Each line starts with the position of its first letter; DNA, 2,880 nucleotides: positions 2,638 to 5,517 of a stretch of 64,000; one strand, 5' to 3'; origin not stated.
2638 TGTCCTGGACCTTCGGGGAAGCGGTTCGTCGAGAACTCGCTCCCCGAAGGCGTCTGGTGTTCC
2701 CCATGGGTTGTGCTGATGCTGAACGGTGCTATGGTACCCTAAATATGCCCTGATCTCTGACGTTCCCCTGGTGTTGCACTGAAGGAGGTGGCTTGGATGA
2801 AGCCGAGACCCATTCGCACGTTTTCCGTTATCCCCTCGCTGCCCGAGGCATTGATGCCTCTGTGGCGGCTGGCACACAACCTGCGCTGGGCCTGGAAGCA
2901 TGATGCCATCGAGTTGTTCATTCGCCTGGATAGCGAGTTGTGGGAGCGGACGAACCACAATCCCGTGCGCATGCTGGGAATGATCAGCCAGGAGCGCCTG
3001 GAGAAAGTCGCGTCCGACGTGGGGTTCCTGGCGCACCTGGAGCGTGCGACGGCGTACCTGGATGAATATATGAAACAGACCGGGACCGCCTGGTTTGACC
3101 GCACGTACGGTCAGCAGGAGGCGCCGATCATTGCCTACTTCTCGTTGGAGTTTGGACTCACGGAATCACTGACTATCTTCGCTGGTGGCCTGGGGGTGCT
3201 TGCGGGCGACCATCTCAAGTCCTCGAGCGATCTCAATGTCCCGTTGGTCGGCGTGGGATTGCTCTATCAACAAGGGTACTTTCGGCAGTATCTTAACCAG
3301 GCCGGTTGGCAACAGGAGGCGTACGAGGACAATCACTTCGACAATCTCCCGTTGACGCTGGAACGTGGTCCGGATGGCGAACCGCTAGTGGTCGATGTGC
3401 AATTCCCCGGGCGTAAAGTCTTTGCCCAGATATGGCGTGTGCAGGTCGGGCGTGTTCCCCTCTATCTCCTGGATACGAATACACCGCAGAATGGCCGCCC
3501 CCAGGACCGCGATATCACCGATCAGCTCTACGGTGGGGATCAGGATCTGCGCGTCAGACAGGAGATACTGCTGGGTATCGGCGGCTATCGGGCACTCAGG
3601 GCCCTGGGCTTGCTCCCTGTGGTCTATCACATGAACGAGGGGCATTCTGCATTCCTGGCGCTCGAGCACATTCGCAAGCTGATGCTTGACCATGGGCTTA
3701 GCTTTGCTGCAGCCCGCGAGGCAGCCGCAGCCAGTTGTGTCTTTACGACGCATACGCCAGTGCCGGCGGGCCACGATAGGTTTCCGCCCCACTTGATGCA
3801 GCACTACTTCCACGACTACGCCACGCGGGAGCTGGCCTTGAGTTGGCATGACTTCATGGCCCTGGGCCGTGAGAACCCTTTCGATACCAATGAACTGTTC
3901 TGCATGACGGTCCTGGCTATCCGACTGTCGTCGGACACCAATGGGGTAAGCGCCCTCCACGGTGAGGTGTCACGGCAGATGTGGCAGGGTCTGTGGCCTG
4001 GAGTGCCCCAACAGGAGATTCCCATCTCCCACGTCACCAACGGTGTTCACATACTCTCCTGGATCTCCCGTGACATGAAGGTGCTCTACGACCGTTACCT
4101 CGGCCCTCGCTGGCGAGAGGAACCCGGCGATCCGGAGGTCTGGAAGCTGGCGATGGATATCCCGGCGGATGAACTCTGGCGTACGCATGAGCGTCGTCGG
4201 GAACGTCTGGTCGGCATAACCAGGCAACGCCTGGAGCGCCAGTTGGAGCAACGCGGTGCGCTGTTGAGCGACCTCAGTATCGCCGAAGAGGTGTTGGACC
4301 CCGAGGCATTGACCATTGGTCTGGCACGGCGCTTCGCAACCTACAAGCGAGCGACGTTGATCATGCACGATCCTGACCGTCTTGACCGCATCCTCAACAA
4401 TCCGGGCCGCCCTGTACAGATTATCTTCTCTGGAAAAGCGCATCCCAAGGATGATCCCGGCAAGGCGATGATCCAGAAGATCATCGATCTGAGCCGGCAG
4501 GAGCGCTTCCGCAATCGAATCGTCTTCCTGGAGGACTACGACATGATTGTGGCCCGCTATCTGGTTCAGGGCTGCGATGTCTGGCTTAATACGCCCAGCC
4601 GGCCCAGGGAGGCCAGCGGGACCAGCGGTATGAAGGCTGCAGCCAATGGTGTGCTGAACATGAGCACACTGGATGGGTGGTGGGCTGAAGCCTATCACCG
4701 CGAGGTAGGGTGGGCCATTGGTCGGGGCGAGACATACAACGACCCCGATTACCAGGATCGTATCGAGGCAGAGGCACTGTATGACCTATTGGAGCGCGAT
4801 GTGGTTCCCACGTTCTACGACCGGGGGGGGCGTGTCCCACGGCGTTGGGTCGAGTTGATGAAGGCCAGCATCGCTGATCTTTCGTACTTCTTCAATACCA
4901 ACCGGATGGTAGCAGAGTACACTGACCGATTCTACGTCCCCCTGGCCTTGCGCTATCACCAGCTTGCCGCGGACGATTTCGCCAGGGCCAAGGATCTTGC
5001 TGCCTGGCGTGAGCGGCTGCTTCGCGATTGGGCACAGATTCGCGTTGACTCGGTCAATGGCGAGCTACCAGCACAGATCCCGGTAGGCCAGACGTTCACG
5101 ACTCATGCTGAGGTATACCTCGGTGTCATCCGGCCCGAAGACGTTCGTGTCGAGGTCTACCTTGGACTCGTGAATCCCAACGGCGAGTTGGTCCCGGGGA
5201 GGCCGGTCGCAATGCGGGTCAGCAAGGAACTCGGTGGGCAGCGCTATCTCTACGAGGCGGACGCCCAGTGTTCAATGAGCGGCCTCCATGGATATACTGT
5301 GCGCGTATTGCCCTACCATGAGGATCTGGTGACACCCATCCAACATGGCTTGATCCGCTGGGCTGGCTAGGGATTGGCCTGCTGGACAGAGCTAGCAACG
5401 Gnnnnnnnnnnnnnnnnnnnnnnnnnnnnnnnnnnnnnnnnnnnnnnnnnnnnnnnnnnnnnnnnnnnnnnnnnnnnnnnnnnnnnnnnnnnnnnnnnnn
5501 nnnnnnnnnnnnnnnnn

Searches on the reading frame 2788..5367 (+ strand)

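Call 30: search_protein_families(library=pfam, proteins=[window:2788-5367:+], max_evalue=0.001)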
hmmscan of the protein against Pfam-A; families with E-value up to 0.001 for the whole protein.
window:2788-5367:+ (860 aa): 2 families
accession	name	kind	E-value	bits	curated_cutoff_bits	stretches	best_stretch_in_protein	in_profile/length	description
PF11897.13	DUF3417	-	1.7e-36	125.4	25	1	18-128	1-109/109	Protein of unknown function (DUF3417)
PF00343.26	Phosphorylase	-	1.1e-32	113.7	27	2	278-632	218-581/713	Carbohydrate phosphorylase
